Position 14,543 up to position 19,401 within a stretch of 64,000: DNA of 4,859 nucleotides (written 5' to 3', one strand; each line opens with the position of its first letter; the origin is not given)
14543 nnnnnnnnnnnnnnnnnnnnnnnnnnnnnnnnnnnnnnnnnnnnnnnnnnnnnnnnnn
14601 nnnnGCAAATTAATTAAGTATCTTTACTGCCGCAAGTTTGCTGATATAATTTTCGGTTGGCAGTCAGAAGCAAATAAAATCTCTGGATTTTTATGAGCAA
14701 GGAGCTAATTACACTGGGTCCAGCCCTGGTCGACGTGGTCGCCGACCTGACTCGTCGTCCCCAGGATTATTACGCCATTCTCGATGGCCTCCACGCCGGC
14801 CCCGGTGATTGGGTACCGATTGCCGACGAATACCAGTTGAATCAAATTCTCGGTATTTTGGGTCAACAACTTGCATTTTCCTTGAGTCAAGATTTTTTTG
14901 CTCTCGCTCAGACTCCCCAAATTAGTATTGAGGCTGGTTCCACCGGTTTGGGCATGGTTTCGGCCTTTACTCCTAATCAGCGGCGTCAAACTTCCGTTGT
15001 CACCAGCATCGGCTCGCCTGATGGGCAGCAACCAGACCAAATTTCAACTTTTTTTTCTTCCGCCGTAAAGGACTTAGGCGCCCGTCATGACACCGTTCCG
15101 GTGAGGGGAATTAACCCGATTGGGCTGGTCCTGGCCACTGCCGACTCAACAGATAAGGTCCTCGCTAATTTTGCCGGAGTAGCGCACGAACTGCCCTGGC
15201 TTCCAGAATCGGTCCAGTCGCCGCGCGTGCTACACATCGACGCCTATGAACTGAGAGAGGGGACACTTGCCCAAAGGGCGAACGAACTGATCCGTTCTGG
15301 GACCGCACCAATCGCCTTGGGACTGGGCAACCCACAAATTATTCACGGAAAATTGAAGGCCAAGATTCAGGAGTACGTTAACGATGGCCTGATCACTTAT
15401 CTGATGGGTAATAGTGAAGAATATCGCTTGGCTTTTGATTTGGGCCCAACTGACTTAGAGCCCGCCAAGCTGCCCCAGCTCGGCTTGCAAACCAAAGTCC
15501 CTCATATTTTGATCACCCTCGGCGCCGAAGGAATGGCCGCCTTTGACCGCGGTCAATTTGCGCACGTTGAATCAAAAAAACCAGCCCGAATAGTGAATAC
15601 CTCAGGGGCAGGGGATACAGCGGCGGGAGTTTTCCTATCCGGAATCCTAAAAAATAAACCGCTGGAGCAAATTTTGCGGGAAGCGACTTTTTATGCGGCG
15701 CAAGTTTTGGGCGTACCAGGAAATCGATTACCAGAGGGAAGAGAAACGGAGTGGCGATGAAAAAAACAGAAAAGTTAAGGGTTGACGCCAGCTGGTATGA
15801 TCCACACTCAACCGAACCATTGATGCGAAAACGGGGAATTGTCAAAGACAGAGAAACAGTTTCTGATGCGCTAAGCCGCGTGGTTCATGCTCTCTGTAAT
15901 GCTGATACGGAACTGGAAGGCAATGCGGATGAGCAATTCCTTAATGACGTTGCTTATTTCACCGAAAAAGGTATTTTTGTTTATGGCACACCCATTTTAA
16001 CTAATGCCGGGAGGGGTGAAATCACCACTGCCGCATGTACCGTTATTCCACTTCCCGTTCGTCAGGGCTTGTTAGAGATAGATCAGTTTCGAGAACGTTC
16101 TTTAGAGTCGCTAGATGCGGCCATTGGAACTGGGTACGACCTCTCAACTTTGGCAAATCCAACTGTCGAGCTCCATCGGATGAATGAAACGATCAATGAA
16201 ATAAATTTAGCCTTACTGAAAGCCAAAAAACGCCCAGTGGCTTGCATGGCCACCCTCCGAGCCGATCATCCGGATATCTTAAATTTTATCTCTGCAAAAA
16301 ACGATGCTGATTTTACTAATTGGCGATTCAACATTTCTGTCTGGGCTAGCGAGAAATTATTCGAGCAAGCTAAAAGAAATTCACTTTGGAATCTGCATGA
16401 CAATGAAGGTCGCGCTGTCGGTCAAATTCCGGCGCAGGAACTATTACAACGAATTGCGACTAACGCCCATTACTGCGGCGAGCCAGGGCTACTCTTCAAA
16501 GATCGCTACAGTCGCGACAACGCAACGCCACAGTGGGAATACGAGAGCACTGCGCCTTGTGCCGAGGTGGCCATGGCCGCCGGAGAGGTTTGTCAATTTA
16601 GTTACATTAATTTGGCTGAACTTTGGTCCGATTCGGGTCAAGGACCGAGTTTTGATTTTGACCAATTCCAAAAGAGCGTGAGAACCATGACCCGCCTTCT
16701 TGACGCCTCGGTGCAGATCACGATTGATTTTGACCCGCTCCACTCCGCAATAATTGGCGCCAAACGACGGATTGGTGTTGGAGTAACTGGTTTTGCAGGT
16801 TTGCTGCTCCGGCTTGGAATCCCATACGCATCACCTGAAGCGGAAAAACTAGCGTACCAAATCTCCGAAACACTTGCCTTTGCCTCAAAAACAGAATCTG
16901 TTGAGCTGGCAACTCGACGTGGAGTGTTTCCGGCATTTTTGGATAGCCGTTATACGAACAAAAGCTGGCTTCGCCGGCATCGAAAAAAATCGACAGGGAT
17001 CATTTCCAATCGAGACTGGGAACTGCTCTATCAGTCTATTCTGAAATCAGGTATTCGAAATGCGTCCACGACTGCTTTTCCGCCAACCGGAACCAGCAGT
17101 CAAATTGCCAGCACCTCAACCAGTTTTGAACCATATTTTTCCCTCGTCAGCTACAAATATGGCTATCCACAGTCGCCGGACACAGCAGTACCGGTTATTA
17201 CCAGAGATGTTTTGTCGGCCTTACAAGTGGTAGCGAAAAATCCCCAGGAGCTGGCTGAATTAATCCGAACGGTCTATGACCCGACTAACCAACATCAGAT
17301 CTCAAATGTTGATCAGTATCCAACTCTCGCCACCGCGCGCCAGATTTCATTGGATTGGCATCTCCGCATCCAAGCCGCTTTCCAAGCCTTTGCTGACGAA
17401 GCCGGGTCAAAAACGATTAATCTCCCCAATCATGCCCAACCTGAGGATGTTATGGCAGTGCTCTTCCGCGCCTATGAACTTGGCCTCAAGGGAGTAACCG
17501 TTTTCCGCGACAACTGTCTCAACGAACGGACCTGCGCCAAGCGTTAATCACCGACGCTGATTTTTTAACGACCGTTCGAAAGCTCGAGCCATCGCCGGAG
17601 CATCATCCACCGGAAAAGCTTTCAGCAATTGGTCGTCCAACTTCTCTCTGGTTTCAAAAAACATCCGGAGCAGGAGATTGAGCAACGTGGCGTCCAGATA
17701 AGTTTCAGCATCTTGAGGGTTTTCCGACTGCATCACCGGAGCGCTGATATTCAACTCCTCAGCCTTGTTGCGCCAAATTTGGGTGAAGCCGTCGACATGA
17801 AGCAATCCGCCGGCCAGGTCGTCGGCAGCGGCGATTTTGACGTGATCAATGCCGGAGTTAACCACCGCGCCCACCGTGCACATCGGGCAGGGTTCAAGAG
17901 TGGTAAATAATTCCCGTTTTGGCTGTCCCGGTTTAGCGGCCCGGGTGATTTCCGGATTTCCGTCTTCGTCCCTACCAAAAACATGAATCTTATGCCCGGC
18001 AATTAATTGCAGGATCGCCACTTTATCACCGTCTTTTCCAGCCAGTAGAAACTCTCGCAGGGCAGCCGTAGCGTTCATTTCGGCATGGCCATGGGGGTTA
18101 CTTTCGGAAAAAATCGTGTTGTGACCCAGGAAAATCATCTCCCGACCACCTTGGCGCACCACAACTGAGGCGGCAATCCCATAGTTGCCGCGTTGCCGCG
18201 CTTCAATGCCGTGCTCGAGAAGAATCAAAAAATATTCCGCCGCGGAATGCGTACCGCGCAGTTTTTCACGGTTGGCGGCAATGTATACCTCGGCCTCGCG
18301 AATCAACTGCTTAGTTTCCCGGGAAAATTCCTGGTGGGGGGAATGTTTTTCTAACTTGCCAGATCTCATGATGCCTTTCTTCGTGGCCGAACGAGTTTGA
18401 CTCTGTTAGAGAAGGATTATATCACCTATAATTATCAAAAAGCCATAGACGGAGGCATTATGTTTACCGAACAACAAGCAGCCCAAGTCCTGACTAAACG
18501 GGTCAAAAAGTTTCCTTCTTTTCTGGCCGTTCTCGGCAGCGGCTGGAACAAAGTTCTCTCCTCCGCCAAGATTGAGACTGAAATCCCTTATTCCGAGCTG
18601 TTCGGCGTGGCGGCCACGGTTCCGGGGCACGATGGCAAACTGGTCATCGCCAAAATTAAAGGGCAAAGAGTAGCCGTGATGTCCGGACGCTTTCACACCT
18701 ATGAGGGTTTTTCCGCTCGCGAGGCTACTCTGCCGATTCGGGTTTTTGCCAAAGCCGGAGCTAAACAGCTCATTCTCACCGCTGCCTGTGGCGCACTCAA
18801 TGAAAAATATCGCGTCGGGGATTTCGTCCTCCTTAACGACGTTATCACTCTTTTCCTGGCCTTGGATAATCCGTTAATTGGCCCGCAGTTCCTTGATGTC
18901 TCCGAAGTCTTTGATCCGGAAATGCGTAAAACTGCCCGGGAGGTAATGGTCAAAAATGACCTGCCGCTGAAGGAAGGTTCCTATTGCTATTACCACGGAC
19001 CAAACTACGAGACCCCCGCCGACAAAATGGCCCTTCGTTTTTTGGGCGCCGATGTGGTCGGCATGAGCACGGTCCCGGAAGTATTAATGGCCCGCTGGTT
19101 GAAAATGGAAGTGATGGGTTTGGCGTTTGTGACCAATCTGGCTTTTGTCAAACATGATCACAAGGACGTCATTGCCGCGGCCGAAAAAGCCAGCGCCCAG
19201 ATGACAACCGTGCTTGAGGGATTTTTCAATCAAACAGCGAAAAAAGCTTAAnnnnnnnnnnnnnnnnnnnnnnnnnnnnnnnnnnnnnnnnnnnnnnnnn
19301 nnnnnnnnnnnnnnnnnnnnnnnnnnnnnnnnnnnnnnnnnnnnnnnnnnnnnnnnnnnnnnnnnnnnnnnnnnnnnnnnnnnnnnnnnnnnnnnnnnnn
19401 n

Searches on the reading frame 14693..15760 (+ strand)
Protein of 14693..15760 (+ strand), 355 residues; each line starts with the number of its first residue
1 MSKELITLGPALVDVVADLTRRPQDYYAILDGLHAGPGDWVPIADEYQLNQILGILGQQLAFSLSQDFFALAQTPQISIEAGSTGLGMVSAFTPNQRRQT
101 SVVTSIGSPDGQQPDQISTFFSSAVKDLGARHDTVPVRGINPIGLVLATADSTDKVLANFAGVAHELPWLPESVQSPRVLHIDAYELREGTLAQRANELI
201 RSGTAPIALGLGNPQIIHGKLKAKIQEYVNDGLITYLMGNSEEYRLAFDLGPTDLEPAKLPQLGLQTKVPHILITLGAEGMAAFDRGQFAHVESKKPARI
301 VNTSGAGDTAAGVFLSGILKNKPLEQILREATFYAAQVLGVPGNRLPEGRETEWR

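Call 3: search_protein_families(library=pfam, proteins=[window:14693-15760:+], max_evalue=0.01)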
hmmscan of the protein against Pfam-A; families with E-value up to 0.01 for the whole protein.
window:14693-15760:+ (355 aa): 1 family
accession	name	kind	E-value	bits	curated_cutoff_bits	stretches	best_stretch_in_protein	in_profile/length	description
PF00294.29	PfkB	-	6.7e-22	78.6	25.8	1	115-345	62-296/302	pfkB family carbohydrate kinase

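Call 4: search_protein_families(library=ncbifam, proteins=[window:14693-15760:+], max_evalue=0.01)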
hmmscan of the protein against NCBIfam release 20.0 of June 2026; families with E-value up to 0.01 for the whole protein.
window:14693-15760:+ (355 aa): 14 families
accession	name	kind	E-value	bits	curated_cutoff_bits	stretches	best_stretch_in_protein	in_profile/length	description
TIGR03168.1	1-PFK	subfamily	4.6e-12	45.5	216.4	1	265-348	209-291/305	hexose kinase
TIGR03828.1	pfkB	equivalog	7e-12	45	292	1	265-348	209-291/305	1-phosphofructokinase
TIGR02152.1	D_ribokin_bact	equivalog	9.1e-10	38.3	299.65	1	233-336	175-278/298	ribokinase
NF007321.0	PRK09813.1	equivalog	4.6e-09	36.1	247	1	272-342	189-258/261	fructoselysine 6-kinase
TIGR04382.1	myo_inos_iolC_N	equivalog_domain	7.7e-08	32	300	1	234-339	189-290/309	5-dehydro-2-deoxygluconokinase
NF040938.1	KDG_KDGal_kin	equivalog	2.1e-06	27.1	400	1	223-344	174-289/305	bifunctional 2-dehydro-3-deoxygluconokinase/2-dehydro-3-deoxygalactonokinase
TIGR02198.1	rfaE_dom_I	equivalog_domain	7.9e-06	25.2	345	1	237-339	194-297/315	D-glycero-beta-D-manno-heptose-7-phosphate kinase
NF006957.1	PRK09434.1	equivalog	1.3e-05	24.9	450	1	259-324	202-266/302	fructokinase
NF008353.0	PRK11142.1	equivalog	1.9e-05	24.3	341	1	269-336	215-281/307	ribokinase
NF041164.1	NucKinThplmales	equivalog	0.00017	20.9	450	1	265-337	198-270/295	nucleoside kinase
NF041134.1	R1P_kin_Thcocales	equivalog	0.0003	20.3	500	1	142-329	89-253/291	ADP-dependent ribose-1-phosphate kinase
NF007068.0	PRK09513.1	equivalog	0.00032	20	432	1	268-336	216-283/312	1-phosphofructokinase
NF041320.1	pfkB_Halo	equivalog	0.00071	19.1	400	1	271-348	210-286/302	1-phosphofructokinase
NF010033.0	PRK13508.1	equivalog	0.0034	16.7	469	1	267-332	213-277/309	tagatose-6-phosphate kinase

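Call 30: search_protein_families(library=padloc, proteins=[window:14693-15760:+], max_evalue=0.01)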
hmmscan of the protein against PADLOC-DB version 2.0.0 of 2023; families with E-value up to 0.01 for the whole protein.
window:14693-15760:+ (355 aa): 0 families

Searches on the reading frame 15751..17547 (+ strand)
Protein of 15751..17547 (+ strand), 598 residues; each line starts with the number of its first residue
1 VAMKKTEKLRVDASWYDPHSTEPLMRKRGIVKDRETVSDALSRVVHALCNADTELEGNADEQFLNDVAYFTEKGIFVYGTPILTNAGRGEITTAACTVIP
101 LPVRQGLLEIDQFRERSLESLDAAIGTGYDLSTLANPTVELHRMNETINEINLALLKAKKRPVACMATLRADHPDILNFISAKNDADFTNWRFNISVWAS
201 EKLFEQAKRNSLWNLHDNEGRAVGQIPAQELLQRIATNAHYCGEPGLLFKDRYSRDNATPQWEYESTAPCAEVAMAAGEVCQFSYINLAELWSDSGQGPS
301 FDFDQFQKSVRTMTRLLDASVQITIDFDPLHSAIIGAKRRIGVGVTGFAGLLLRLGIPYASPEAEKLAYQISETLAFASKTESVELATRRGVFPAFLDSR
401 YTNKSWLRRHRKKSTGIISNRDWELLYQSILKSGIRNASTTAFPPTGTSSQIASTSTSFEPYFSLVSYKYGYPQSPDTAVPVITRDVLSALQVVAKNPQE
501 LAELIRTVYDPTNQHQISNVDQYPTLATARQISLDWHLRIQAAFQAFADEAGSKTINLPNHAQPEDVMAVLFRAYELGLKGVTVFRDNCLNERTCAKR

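Call 3: search_protein_families(library=pfam, proteins=[window:15751-17547:+], max_evalue=0.01)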
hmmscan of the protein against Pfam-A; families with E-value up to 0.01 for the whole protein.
window:15751-17547:+ (598 aa): 1 family
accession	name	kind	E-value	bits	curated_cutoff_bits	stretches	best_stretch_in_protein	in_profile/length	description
PF02867.20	Ribonuc_red_lgC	-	6e-82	276.4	23.9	1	96-584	3-522/523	Ribonucleotide reductase, barrel domain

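Call 4: search_protein_families(library=ncbifam, proteins=[window:15751-17547:+], max_evalue=0.01)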
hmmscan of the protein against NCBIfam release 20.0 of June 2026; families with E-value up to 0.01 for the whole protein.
window:15751-17547:+ (598 aa): 21 families
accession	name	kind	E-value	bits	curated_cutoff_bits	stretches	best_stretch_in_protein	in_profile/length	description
TIGR02504.1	NrdJ_Z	equivalog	2.1e-109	366.8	399.95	1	34-591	19-602/606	adenosylcobalamin-dependent ribonucleoside-diphosphate reductase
NF006417.0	PRK08665.1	equivalog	4.3e-92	309.6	961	1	32-593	32-571/759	vitamin B12-dependent ribonucleotide reductase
NF005010.0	PRK06406.1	subfamily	1.8e-65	221.6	1125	1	157-592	321-722/771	vitamin B12-dependent ribonucleotide reductase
TIGR02506.1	NrdE_NrdA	equivalog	1.2e-60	205.7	341.05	2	225-581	247-609/616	ribonucleoside-diphosphate reductase subunit alpha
NF005401.0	PRK06948.1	subfamily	2e-53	182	906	2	32-452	28-466/604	ribonucleotide reductase-like protein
NF005122.0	PRK06556.1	equivalog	1.2e-50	172.1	859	1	194-590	289-703/960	vitamin B12-dependent ribonucleotide reductase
NF006207.0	PRK08332.1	equivalog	1.1e-49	168.8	2400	2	269-591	1241-1558/1684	vitamin B12-dependent ribonucleotide reductase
NF005991.0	PRK08115.1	equivalog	2.4e-42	144.9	854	2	221-471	428-676/858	vitamin B12-dependent ribonucleotide reductase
NF005736.0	PRK07562.1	equivalog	6.1e-34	116.8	1737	2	194-417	398-621/1222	vitamin B12-dependent ribonucleotide reductase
NF005101.0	PRK06539.1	equivalog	1.6e-25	89.3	988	1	265-581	436-754/822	ribonucleoside-diphosphate reductase subunit alpha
NF005544.0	PRK07207.1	equivalog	1e-23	83.1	965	1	216-467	533-795/965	ribonucleoside-diphosphate reductase subunit alpha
NF006577.0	PRK09102.1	equivalog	2.3e-23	82.3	620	2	151-399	156-416/604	ribonucleoside-diphosphate reductase subunit alpha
NF006665.0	PRK09209.1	equivalog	7e-20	70.9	1057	1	280-469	490-664/761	ribonucleoside-diphosphate reductase subunit alpha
NF005483.0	PRK07088.1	equivalog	2.4e-19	69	1214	1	303-463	508-662/764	ribonucleoside-diphosphate reductase subunit alpha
NF009028.0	PRK12364.1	equivalog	2.7e-19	68.7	1377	1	282-463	567-740/842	ribonucleoside-diphosphate reductase subunit alpha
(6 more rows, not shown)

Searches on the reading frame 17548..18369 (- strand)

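Call 29: search_protein_families(library=pfam, proteins=[window:17548-18369:-], max_evalue=0.01)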
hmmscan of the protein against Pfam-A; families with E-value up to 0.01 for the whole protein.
window:17548-18369:- (273 aa): 3 families
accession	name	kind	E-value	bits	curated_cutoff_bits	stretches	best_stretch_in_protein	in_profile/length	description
PF00383.29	dCMP_cyt_deam_1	-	1.8e-08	34.6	25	1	61-179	22-100/102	Cytidine and deoxycytidylate deaminase zinc-binding region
PF14437.12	MafB19-deam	-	3.5e-06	27.4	27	1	154-187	75-107/142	MafB19-like deaminase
PF14439.12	Bd3614-deam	-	0.0087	16.5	38.5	0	62-172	7-77/113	Bd3614-like deaminase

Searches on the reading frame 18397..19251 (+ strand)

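Call 29: search_protein_families(library=pfam, proteins=[window:18397-19251:+], max_evalue=0.01)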
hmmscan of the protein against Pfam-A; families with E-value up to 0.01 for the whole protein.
window:18397-19251:+ (284 aa): 1 family
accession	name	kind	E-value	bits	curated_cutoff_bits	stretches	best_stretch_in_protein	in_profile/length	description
PF01048.26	PNP_UDP_1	-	3.5e-39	135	25.1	1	73-277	28-232/233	Phosphorylase superfamily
